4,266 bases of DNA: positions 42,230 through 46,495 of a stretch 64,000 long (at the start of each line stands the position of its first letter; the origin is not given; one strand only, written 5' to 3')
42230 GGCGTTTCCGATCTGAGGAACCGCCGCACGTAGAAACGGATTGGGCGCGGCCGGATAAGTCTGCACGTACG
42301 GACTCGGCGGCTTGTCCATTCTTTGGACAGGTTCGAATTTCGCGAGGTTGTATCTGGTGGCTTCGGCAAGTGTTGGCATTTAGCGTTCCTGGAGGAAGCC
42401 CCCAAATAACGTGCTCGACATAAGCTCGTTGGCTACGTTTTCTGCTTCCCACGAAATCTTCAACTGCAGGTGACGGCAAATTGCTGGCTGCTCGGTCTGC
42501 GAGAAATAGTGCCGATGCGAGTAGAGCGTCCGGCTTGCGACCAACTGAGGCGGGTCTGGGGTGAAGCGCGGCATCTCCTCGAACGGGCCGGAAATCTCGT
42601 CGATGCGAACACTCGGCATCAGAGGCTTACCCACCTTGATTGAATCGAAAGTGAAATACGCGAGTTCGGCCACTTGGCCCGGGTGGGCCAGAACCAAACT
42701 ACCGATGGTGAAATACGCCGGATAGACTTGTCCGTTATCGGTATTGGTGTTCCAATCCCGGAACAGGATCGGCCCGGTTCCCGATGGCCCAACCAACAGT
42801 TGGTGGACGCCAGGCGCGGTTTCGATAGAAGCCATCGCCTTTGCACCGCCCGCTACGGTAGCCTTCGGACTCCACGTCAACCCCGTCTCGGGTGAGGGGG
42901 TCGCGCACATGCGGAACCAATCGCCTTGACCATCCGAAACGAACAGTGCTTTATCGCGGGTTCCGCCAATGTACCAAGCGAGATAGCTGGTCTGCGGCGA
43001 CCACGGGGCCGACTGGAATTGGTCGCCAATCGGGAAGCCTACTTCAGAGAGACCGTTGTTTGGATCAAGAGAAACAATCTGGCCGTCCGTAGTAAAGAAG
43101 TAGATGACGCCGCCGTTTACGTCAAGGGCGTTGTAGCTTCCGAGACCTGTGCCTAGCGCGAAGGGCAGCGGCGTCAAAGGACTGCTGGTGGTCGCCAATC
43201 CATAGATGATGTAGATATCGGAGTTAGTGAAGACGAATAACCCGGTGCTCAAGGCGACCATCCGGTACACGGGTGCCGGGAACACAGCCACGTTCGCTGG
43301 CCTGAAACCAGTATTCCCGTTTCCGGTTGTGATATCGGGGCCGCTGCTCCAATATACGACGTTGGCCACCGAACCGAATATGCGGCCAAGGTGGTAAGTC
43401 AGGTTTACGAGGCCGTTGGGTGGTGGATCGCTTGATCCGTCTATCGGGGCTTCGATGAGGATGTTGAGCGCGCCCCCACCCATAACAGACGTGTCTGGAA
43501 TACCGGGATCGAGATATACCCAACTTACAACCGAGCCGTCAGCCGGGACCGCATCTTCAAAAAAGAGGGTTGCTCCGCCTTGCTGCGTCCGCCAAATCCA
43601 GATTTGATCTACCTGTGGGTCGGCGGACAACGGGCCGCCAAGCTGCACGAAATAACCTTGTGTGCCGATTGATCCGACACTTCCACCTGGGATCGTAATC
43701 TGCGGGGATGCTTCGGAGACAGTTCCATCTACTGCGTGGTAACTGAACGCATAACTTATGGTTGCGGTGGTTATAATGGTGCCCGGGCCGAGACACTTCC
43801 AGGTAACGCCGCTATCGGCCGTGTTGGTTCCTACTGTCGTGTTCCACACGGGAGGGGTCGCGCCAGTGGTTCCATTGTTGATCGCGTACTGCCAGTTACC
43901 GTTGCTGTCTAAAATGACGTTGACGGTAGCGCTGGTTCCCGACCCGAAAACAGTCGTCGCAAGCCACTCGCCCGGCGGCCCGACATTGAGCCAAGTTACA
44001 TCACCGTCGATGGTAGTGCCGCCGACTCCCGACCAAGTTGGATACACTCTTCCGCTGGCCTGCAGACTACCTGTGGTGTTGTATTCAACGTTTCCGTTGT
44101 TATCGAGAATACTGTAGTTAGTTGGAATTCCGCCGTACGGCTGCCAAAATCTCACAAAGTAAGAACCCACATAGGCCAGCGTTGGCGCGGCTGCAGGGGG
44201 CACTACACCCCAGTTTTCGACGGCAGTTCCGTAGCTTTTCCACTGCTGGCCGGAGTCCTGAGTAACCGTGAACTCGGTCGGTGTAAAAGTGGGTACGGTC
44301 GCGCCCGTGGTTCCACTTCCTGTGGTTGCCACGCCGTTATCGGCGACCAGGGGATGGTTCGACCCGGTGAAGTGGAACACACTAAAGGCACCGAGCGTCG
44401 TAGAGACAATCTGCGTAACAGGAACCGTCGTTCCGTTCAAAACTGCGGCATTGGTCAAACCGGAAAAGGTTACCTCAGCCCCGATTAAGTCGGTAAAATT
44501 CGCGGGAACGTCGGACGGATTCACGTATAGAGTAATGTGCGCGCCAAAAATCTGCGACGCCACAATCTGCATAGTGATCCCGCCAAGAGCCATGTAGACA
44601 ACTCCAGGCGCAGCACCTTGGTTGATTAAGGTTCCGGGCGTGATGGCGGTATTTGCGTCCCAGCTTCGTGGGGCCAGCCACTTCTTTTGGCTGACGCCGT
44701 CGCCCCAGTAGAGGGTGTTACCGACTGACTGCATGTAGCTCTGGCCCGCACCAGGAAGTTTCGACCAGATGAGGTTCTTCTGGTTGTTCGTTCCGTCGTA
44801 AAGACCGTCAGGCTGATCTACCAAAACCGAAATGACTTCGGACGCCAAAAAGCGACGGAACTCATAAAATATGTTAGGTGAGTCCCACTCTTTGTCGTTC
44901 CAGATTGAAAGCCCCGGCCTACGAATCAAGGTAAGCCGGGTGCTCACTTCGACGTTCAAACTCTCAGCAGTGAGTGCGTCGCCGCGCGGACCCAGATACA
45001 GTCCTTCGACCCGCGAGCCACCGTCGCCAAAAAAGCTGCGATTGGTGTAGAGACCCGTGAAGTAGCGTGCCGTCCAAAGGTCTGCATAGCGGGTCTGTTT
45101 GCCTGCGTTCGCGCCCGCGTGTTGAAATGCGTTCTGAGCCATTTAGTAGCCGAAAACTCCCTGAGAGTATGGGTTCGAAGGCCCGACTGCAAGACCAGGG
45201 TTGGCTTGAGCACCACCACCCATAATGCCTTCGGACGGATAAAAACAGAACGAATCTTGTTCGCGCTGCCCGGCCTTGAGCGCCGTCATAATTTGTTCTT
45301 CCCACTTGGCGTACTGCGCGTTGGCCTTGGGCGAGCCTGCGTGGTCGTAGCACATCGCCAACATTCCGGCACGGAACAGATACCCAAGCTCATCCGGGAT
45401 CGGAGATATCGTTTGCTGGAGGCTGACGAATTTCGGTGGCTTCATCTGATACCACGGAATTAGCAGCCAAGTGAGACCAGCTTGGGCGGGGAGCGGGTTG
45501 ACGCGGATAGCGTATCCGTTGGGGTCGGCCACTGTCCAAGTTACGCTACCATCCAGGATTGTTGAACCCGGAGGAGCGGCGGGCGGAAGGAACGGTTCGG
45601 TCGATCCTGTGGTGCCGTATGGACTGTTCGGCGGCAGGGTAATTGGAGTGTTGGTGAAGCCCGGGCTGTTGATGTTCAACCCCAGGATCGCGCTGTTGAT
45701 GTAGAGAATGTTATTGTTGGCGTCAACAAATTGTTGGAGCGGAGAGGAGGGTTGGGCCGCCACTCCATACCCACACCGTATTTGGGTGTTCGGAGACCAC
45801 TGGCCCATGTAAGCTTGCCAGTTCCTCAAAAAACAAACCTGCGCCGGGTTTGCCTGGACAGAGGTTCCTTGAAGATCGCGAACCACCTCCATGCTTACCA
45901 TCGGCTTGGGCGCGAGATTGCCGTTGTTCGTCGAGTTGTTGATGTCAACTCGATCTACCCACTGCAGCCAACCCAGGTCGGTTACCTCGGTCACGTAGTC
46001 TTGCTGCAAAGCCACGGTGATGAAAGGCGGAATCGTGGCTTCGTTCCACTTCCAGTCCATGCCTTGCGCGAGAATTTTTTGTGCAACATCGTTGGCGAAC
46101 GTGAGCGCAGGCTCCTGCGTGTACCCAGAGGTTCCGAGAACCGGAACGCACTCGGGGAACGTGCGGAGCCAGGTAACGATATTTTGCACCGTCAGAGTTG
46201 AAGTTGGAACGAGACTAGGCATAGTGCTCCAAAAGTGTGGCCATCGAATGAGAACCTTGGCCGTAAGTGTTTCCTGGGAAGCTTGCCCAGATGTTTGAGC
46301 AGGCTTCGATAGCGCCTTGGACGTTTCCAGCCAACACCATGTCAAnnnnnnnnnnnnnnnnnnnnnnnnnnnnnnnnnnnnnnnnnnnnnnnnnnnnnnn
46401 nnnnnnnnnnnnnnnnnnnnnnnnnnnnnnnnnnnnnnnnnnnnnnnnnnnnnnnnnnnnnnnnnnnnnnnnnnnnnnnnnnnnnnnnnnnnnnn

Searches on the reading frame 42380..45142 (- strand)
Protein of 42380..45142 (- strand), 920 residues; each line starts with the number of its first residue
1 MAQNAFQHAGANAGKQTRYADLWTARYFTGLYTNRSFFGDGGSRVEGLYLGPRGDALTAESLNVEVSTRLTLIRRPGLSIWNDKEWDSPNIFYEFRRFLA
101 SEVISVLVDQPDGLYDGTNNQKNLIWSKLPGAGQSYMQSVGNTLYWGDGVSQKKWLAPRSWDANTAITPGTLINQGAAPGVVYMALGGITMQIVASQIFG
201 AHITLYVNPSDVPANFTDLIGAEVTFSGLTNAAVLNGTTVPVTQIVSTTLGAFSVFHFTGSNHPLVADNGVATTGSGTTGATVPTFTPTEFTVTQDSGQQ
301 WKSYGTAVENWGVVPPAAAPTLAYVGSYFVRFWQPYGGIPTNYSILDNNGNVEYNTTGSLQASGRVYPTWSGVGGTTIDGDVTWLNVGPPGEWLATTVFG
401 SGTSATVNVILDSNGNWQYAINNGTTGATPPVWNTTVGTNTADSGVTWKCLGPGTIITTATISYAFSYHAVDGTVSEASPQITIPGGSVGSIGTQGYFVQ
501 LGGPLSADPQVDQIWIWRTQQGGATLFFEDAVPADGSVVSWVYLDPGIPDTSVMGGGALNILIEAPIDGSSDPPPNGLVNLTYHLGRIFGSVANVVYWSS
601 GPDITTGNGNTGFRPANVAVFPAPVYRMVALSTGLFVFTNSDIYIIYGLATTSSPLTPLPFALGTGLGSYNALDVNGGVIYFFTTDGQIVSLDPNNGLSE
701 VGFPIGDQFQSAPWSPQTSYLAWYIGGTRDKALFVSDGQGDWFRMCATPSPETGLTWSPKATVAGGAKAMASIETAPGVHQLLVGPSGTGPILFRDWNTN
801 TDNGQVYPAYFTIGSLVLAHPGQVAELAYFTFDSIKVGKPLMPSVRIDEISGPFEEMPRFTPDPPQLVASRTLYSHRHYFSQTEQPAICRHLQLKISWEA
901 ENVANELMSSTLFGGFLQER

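Call 6: search_protein_families(library=pfam, proteins=[window:42380-45142:-], max_evalue=0.1)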
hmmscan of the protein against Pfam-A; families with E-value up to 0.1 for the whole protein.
window:42380-45142:- (920 aa): 0 families

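Call 7: search_protein_families(library=phrogs, proteins=[window:42380-45142:-], max_evalue=0.01)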
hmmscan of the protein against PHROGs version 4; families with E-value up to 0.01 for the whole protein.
window:42380-45142:- (920 aa): 0 families

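Call 88: search_solved_structures(query=window:42380-45142:-, max_evalue=1)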
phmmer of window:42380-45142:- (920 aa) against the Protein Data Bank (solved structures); distinct sequences matched with E-value up to 1: 2.
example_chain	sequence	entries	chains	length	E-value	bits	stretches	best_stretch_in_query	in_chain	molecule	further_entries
7oju_A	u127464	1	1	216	0.2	12.8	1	8-57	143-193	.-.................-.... protein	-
9iqp_B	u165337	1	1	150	0.2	12.8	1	356-408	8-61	Nanobody 1p1B10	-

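Call 119: search_protein_families(library=ncbifam, proteins=[window:42380-45142:-], max_evalue=0.1)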
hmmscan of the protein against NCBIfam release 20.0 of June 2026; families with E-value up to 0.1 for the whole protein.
window:42380-45142:- (920 aa): 0 families

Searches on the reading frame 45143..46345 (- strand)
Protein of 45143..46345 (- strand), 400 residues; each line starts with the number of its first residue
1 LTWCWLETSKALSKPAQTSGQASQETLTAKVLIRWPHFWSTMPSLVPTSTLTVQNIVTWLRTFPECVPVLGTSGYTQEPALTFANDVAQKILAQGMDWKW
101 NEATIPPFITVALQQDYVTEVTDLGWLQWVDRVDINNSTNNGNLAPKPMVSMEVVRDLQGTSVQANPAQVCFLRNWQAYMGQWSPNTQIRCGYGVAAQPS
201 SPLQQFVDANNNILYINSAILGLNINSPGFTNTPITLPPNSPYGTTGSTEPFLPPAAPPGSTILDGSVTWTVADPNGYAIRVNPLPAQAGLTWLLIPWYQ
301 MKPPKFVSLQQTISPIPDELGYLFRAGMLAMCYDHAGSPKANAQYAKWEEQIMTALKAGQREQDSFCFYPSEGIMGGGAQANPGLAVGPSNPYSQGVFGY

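Call 8: search_protein_families(library=phrogs, proteins=[window:45143-46345:-], max_evalue=0.001)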
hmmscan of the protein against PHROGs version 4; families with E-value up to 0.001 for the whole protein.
window:45143-46345:- (400 aa): 0 families

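Call 16: search_protein_families(library=pfam, proteins=[window:45143-46345:-], max_evalue=0.05)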
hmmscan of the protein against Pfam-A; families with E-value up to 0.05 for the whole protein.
window:45143-46345:- (400 aa): 1 family
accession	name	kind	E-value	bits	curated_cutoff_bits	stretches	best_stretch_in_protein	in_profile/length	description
PF24175.2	SU10_adaptor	-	0.00019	22.4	27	1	269-362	95-184/194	SU10 adaptor protein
